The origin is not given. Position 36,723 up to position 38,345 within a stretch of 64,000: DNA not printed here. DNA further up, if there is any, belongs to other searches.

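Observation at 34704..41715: Hybrid pga/ica-like exopolysaccharide operon (regulator - OM TPR-porin - GT2 synthase - small membrane protein - deacetylase) with zero-spacing coupling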

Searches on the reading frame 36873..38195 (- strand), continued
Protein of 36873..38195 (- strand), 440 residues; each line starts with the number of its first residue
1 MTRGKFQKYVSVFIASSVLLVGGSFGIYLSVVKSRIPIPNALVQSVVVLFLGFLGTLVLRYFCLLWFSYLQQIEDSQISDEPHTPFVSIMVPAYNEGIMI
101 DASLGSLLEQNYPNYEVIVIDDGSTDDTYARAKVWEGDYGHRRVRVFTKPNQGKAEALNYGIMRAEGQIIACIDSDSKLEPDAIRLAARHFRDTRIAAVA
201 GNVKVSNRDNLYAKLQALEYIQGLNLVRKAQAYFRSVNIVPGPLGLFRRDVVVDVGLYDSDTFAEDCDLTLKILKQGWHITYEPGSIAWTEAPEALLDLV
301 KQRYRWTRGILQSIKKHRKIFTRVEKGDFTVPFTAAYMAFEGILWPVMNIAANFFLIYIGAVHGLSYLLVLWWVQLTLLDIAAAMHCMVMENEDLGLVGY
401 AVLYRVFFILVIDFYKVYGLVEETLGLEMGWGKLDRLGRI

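Call 88: search_protein_families(library=ncbifam, alignment_id=A1, max_evalue=1e-10)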
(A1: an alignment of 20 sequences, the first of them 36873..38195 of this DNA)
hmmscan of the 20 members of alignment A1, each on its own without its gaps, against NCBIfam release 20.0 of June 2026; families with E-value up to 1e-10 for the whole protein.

A. member 1, window:36873-38195:- (440 aa): 17 families
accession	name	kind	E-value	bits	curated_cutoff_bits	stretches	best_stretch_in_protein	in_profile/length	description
TIGR03937.1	PgaC_IcaA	equivalog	5.3e-62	210.1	422.3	1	62-358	23-315/407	poly-beta-1,6-N-acetyl-D-glucosamine synthase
TIGR04242.1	nodulat_NodC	equivalog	1.7e-32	112.9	550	1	76-324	39-298/395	chitooligosaccharide synthase NodC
TIGR03111.1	glyc2_xrt_Gpos1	hypoth_equivalog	2.1e-31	109.2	363.95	1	76-370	40-350/439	TIGR03111 family XrtG-associated glycosyltransferase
TIGR03965.1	mycofact_glyco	equivalog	1.1e-26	93.8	280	1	80-320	69-310/467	mycofactocin biosynthesis glycosyltransferase MftF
NF041875.1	EPS_EpsD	equivalog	7.8e-24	84.7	370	1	87-296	1-213/325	exopolysaccharide biosynthesis glycosyltransferase EpsD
NF007482.0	PRK10073.1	equivalog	5e-20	71.8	423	1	83-184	4-103/334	glycosyltransferase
NF038299.1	EPS_HpsN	equivalog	1.4e-18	66.9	425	1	85-212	1-126/317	hormogonium polysaccharide biosynthesis glycosyltransferase HpsN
NF047683.1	TeichurnBiosyTuaG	equivalog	3.4e-18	66.2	400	1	83-191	4-111/252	teichuronic acid biosynthesis protein TuaG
NF053846.1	glyco_with_XrtP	equivalog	1.6e-17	63.3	520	1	56-359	14-346/440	XrtP-associated glycosyltransferase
TIGR04283.1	glyco_like_mftF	equivalog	6.1e-17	61.9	182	1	87-278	1-174/221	TIGR04283 family arsenosugar biosynthesis glycosyltransferase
TIGR03030.1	CelA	equivalog_domain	1.1e-16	60.1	699.1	0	246-321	313-388/714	UDP-forming cellulose synthase catalytic subunit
NF008558.0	PRK11498.1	equivalog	1.4e-12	46.3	992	1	56-340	246-531/872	UDP-forming cellulose synthase catalytic subunit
NF053739.1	GlytfEpsEBac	equivalog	2.1e-12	46.6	450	1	85-177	1-93/265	glycosyltransferase EpsE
TIGR03469.1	HpnB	hypoth_equivalog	1.6e-11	43.9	379.25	1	70-206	29-175/386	hopene-associated glycosyltransferase HpnB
NF038302.1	EPS_HpsE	equivalog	2e-11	43.4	300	1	88-287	4-219/307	hormogonium polysaccharide biosynthesis glycosyltransferase HpsE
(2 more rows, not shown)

B. families by the number of members that match (of 20 scanned): 24 families
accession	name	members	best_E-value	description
TIGR03937.1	PgaC_IcaA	20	7.2e-67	poly-beta-1,6-N-acetyl-D-glucosamine synthase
TIGR04242.1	nodulat_NodC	20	2.4e-39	chitooligosaccharide synthase NodC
TIGR03965.1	mycofact_glyco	20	2.7e-35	mycofactocin biosynthesis glycosyltransferase MftF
TIGR03111.1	glyc2_xrt_Gpos1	20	5.4e-35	TIGR03111 family XrtG-associated glycosyltransferase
TIGR03030.1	CelA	20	2.8e-26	UDP-forming cellulose synthase catalytic subunit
NF041875.1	EPS_EpsD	20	6.8e-26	exopolysaccharide biosynthesis glycosyltransferase EpsD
NF053846.1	glyco_with_XrtP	20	5.3e-23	XrtP-associated glycosyltransferase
TIGR04283.1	glyco_like_mftF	20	3.5e-21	TIGR04283 family arsenosugar biosynthesis glycosyltransferase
NF038299.1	EPS_HpsN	20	1.6e-20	hormogonium polysaccharide biosynthesis glycosyltransferase HpsN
NF007482.0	PRK10073.1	20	5e-20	glycosyltransferase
NF047683.1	TeichurnBiosyTuaG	20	9.8e-19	teichuronic acid biosynthesis protein TuaG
TIGR03469.1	HpnB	20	1.6e-17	hopene-associated glycosyltransferase HpnB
NF008558.0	PRK11498.1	20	2.9e-17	UDP-forming cellulose synthase catalytic subunit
TIGR03472.1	HpnI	15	1.9e-19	bacteriohopanetetrol glucosamine biosynthesis glycosyltransferase HpnI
NF053739.1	GlytfEpsEBac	12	8.2e-15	glycosyltransferase EpsE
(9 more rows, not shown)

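Call 91: predict_structure(alignment_id=A1)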
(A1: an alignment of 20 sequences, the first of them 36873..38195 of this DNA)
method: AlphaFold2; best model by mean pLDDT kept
length: 440 residues; sequences in the alignment: 20
mean_pLDDT: 87.4   pTM: 0.87
mean pLDDT of the five models: 87.4, 84.2, 84.1, 82.9, 82.6
residues with pLDDT >= 90: 208; 70-90: 208; 50-70: 16; < 50: 8
segments of 3 or more residues with pLDDT < 50: 434-440
pLDDT, mean of each block of 10 residues (from residue 1): 72 88 88 76 89 91 92 81 91 90 91 95 94 96 95 92 97 90 94 95 90 88 86 91 92 94 87 92 92 84 86 86 69 85 89 92 90 90 88 86 80 88 82 41
secondary structure, 60 per line:
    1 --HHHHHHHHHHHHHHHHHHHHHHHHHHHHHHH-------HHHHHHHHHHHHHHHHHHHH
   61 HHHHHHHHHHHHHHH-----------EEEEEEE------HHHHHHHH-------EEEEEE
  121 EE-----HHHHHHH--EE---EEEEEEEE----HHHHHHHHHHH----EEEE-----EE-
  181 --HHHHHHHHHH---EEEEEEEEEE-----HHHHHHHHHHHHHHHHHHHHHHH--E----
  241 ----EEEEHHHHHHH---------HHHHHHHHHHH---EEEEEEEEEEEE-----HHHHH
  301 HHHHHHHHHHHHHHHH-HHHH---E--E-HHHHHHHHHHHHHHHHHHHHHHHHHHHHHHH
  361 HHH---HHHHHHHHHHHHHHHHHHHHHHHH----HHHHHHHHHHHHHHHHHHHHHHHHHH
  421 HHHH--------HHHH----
elements in order: H3-33 H41-75 E87-93 H100-107 E115-122 H128-134 E142-149 H154-164 E169-172 H183-192 E196-205 H211-233 E245-248 H249-255 H265-275 E279-290 H296-316 H318-321 H330-363 H367-390 H395-424 H433-436

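Call 93: fold_search(model_id=the predicted structure, library=pdb)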
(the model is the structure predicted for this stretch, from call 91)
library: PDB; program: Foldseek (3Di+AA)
matches with E <= 10: 1108; with E <= 0.001: 297
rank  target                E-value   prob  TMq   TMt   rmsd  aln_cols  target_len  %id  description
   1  9yq5_A                7.6e-19  1.00  0.70  0.62   5.6       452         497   20  Chlorella virus hyaluronan synthase bound to an inserted UDP-GlcA (released 2025-12-10)
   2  8snc_A                1.0e-18  1.00  0.71  0.64   4.3       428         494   21  Chlorella virus Hyaluronan Synthase bound to GlcA extended GlcNAc primer (released 2024-05-01)
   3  7sp9_A                1.7e-18  1.00  0.70  0.62   5.5       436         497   20  Chlorella virus Hyaluronan Synthase in the GlcNAc-primed channel-closed state (released 2022-04-06)
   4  7sp7_A                2.0e-18  1.00  0.66  0.59   7.2       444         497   20  Chlorella virus hyaluronan synthase inhibited by UDP (released 2022-04-06)
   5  7sp8_A                2.3e-18  1.00  0.69  0.61   6.0       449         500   20  Chlorella virus Hyaluronan Synthase bound to UDP-GlcNAc (released 2022-04-06)
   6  9yq2_A                5.0e-18  1.00  0.69  0.63   9.4       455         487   20  Chlorella virus hyaluronan synthase bound to DDM (released 2025-12-10)
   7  8sne_A                5.9e-18  1.00  0.66  0.60   6.1       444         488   22  Chlorella virus Hyaluronan Synthase bound to GlcA extended GlcNAc primer and UDP (released 2024-05-01)
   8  9kqc_A                2.5e-17  1.00  0.68  0.61   6.0       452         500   20  Chlorella virus Hyaluronan Synthase bound to VNAR (released 2025-05-14)
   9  8smm_A                2.5e-17  1.00  0.58  0.51  15.0       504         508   18  Xenopus laevis hyaluronan synthase 1 (released 2024-05-01)
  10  8smn_A                7.8e-17  1.00  0.61  0.52  13.3       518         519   18  Xenopus laevis hyaluronan synthase 1, nascent HA polymer bound state (released 2024-05-01)
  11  9yq4_A                8.1e-17  1.00  0.71  0.64   5.4       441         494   20  Chlorella virus hyaluronan synthase bound to a proofreading UDP-GlcA (released 2025-12-10)
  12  6yv7_B                1.5e-16  1.00  0.63  0.79   5.4       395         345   20  Mannosyltransferase PcManGT from Pyrobaculum calidifontis (released 2020-07-22)
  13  8smp_A                4.9e-16  1.00  0.71  0.60   8.2       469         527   20  Xenopus laevis hyaluronan synthase 1, UDP-bound, gating loop inserted state (released 2024-05-01)
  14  6yv7_A                9.3e-16  1.00  0.59  0.74   8.6       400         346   20  Mannosyltransferase PcManGT from Pyrobaculum calidifontis (released 2020-07-22)
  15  7sp6_A                1.1e-15  1.00  0.66  0.60   8.9       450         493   20  Chlorella virus hyaluronan synthase (released 2022-04-06)
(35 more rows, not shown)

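Call 108: search_protein_families(library=pfam, proteins=[L053:6370-8283:+, L035:6454-8352:+, L028:6749-8287:+, L068:6889-8427:+, L048:6317-7324:+, L070:6225-7163:+], max_evalue=0.01)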
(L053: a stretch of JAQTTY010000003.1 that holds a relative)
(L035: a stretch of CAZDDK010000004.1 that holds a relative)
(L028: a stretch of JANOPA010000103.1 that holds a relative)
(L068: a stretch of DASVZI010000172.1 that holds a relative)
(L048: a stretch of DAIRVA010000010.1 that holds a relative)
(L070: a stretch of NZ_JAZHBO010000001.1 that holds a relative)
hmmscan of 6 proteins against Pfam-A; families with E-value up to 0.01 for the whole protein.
L053:6370-8283:+ (638 aa): 1 family
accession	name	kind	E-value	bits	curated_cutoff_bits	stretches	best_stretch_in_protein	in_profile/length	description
PF10995.13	CBP_BcsE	-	1.1e-73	249.1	25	1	11-515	5-473/513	Cellulose biosynthesis protein BcsE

L035:6454-8352:+ (633 aa): 1 family
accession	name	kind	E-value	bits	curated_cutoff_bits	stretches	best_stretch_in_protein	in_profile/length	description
PF10995.13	CBP_BcsE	-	6.7e-77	259.7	25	1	14-524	3-473/513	Cellulose biosynthesis protein BcsE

L028:6749-8287:+ (513 aa): 1 family
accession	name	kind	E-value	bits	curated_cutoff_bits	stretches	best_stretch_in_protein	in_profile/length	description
PF10995.13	CBP_BcsE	-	8.6e-38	130.7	25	2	349-466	240-357/513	Cellulose biosynthesis protein BcsE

L068:6889-8427:+ (513 aa): 1 family
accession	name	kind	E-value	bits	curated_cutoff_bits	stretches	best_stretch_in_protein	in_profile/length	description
PF10995.13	CBP_BcsE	-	3e-89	300.4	25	1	7-499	3-477/513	Cellulose biosynthesis protein BcsE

L048:6317-7324:+ (336 aa): 1 family
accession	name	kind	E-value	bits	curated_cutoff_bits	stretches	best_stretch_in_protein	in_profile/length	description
PF10995.13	CBP_BcsE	-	8.8e-12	44.8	25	1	22-233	5-203/513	Cellulose biosynthesis protein BcsE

L070:6225-7163:+ (313 aa): 1 family
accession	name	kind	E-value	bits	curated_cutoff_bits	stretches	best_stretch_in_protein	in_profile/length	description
PF10995.13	CBP_BcsE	-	7.6e-10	38.5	25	1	28-247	5-210/513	Cellulose biosynthesis protein BcsE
